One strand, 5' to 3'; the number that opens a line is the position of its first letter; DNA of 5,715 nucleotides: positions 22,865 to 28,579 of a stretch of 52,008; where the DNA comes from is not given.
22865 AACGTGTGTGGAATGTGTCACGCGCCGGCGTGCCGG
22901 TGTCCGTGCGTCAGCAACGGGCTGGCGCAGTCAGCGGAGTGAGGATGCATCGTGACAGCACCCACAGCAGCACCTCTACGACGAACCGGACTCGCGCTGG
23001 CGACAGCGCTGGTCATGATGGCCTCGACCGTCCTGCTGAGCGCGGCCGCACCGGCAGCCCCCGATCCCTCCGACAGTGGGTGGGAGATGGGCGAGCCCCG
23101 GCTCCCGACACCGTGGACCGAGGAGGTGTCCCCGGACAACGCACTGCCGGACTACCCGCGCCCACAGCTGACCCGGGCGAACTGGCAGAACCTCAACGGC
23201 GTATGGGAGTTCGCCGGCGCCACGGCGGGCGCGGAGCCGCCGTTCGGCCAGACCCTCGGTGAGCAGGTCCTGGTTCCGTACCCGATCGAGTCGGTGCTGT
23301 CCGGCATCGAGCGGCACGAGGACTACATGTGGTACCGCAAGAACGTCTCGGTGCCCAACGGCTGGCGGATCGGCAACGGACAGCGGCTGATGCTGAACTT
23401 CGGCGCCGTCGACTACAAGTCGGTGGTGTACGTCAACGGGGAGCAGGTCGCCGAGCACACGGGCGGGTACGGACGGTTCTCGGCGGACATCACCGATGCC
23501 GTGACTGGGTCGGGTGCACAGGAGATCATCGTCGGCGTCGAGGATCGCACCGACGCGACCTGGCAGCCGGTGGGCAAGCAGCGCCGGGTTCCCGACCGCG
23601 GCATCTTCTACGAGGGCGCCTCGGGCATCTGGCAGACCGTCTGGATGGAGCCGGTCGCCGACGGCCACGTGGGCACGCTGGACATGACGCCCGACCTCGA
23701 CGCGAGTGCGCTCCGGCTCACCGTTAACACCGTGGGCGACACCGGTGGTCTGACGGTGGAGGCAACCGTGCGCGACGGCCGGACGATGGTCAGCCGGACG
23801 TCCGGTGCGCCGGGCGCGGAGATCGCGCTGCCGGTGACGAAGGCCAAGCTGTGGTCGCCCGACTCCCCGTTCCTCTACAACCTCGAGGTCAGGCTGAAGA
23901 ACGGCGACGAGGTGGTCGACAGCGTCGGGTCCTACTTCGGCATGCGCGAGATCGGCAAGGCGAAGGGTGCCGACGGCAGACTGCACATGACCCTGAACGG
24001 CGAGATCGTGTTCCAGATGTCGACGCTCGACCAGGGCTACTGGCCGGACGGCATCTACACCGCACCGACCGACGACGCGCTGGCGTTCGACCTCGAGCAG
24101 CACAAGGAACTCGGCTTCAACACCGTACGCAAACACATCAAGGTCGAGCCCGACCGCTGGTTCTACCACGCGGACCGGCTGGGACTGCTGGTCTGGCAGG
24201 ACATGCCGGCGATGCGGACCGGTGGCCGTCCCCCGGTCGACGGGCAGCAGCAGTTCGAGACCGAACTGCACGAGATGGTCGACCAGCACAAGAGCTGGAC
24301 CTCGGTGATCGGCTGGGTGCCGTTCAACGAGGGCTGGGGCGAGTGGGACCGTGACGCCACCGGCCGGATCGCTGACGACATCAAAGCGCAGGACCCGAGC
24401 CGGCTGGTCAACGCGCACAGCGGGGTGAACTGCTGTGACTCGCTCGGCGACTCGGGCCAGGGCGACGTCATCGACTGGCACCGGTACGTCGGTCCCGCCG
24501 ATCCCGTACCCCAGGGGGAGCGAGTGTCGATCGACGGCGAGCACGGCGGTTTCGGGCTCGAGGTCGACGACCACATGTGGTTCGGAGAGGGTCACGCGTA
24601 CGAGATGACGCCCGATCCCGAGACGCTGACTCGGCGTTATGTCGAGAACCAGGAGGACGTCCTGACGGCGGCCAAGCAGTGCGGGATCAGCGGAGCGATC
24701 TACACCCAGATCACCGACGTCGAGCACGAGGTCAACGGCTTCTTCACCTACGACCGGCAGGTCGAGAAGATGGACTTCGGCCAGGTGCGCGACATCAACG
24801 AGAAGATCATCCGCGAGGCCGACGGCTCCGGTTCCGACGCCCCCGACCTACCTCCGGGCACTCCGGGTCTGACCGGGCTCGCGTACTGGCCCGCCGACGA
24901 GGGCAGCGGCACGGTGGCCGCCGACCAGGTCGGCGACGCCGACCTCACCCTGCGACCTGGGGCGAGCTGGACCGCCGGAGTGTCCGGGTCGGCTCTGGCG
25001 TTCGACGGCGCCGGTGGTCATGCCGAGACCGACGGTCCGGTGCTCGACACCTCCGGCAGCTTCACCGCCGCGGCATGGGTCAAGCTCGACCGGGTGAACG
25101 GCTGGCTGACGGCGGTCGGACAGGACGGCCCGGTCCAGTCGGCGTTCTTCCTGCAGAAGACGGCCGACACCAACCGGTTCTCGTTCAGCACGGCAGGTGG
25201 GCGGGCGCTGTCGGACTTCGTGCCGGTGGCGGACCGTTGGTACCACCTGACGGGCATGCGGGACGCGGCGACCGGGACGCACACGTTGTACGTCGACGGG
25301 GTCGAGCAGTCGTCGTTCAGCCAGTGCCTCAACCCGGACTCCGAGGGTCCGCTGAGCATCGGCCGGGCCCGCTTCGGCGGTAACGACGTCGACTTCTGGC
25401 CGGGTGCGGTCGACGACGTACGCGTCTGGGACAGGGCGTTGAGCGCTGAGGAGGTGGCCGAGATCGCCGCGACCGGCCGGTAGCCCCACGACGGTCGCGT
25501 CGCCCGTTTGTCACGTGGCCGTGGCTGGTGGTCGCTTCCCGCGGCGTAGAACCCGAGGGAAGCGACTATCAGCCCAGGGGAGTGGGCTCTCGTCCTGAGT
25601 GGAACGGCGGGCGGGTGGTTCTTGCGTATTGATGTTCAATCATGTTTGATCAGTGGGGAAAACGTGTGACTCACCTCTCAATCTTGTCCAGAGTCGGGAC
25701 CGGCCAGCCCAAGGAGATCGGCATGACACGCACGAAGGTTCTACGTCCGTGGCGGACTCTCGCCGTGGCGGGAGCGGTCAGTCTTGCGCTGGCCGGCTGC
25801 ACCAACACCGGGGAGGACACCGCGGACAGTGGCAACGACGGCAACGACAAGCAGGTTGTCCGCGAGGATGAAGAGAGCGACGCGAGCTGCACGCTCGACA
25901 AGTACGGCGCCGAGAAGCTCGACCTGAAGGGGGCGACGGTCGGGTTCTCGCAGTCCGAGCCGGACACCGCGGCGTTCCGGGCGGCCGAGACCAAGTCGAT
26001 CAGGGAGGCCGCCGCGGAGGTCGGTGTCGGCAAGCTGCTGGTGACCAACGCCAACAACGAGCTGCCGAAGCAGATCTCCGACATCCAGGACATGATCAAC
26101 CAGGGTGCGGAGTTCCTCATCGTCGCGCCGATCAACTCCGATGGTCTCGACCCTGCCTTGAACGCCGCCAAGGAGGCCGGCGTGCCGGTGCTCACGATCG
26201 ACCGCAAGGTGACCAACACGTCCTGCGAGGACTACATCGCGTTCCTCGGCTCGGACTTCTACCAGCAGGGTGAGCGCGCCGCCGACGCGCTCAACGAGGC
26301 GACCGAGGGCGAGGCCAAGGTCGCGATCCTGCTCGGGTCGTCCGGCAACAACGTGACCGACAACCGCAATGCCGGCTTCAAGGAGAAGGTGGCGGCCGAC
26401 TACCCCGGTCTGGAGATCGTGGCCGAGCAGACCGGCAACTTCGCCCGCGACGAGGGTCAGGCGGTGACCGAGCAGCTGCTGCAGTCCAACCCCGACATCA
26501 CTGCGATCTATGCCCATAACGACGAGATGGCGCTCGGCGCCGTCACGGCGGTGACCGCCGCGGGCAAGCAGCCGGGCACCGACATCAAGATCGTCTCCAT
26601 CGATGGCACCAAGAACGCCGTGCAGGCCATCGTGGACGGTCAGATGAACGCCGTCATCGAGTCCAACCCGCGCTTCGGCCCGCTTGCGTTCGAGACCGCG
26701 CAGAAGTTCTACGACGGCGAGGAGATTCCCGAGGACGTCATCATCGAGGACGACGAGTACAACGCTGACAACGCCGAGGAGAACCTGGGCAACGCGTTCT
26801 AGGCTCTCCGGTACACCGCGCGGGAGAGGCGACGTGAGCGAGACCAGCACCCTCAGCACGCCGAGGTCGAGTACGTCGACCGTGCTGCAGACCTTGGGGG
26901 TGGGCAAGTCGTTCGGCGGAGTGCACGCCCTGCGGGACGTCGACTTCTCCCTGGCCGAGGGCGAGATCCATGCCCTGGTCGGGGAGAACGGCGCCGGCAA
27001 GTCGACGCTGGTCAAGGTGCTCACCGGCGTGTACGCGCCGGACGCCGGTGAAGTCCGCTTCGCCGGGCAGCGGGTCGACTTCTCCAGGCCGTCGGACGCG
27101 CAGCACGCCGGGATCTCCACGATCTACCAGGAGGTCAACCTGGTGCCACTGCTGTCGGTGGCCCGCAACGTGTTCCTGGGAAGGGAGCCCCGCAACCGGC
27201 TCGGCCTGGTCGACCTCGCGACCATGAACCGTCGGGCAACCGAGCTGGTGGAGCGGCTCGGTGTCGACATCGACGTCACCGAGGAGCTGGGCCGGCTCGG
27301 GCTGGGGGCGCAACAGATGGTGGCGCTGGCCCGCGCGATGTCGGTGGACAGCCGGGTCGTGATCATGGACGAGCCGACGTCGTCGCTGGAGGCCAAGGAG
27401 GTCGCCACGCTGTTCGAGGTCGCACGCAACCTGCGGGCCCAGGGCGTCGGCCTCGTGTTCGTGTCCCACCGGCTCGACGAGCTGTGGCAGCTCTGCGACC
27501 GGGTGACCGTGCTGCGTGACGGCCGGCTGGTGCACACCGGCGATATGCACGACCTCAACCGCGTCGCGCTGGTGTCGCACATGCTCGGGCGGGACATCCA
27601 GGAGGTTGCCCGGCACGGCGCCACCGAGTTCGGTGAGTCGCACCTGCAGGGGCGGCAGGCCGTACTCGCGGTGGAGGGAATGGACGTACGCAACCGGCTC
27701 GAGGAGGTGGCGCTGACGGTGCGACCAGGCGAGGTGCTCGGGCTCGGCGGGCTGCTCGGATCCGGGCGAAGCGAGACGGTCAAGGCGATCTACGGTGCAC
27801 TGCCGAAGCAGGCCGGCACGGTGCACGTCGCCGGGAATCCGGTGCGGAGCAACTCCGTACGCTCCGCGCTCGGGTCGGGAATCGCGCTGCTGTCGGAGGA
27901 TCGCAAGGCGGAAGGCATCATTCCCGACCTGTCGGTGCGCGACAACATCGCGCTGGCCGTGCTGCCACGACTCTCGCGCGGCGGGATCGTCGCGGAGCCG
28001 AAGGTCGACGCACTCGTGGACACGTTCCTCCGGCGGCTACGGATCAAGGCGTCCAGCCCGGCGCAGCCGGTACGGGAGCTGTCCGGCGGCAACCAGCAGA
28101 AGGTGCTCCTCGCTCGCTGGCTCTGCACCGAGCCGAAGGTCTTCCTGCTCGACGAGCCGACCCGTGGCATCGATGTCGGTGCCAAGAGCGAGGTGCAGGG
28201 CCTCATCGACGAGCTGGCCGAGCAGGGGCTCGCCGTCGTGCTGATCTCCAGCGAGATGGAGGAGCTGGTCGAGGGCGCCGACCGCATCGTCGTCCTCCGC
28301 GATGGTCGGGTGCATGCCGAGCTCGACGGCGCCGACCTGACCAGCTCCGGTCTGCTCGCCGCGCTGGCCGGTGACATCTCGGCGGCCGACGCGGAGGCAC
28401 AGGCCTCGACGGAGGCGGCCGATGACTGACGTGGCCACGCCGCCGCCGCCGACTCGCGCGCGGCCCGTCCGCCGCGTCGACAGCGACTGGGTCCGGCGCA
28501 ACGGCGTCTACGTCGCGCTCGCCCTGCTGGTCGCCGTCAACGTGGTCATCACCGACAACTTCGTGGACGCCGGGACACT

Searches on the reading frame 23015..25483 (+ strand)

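Call 9: search_protein_families(library=pfam, proteins=[window:23015-25483:+], max_evalue=0.0001)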
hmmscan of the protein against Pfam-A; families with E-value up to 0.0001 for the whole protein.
window:23015-25483:+ (822 aa): 4 families
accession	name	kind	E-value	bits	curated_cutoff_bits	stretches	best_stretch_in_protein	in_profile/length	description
PF13385.13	Laminin_G_3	-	3.8e-29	102.2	27.6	1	664-815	1-151/151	Concanavalin A-like lectin/glucanases superfamily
PF00703.27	Glyco_hydro_2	-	3.7e-12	47.4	23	1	218-311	2-109/109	Glycosyl hydrolases family 2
PF02837.24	Glyco_hydro_2_N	-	4.2e-10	40.3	28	1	87-184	49-137/169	Glycosyl hydrolases family 2, sugar binding domain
PF22666.2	Glyco_hydro_2_N2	-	1.9e-06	28.5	27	1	102-181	47-123/167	Glycosyl hydrolase 2 galactose-binding domain-like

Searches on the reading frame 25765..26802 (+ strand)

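Call 9: search_protein_families(library=pfam, proteins=[window:25765-26802:+], max_evalue=0.0001)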
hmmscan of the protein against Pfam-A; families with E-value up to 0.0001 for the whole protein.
window:25765-26802:+ (345 aa): 3 families
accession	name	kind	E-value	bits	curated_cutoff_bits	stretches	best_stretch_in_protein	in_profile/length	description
PF13407.12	Peripla_BP_4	-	2.4e-52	178.5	35.1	1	60-319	2-257/258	Periplasmic binding protein domain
PF00532.27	Peripla_BP_1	-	2.6e-17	63.7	22.2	1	68-328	12-274/281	Periplasmic binding proteins and sugar binding domain of LacI family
PF13377.12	Peripla_BP_3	-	3.2e-10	40.8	26.5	1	184-319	10-148/167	Periplasmic binding protein-like domain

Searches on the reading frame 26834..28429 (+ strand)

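Call 9: search_protein_families(library=pfam, proteins=[window:26834-28429:+], max_evalue=0.0001)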
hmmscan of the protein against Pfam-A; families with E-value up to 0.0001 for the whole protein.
window:26834-28429:+ (531 aa): 2 families
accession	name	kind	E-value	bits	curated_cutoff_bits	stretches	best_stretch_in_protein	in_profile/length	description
PF00005.33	ABC_tran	-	6.7e-58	195.6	25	2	33-183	1-137/137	ABC transporter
PF13304.12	AAA_21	-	3.5e-11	44.2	27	0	45-64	1-20/304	AAA domain, putative AbiEii toxin, Type IV TA system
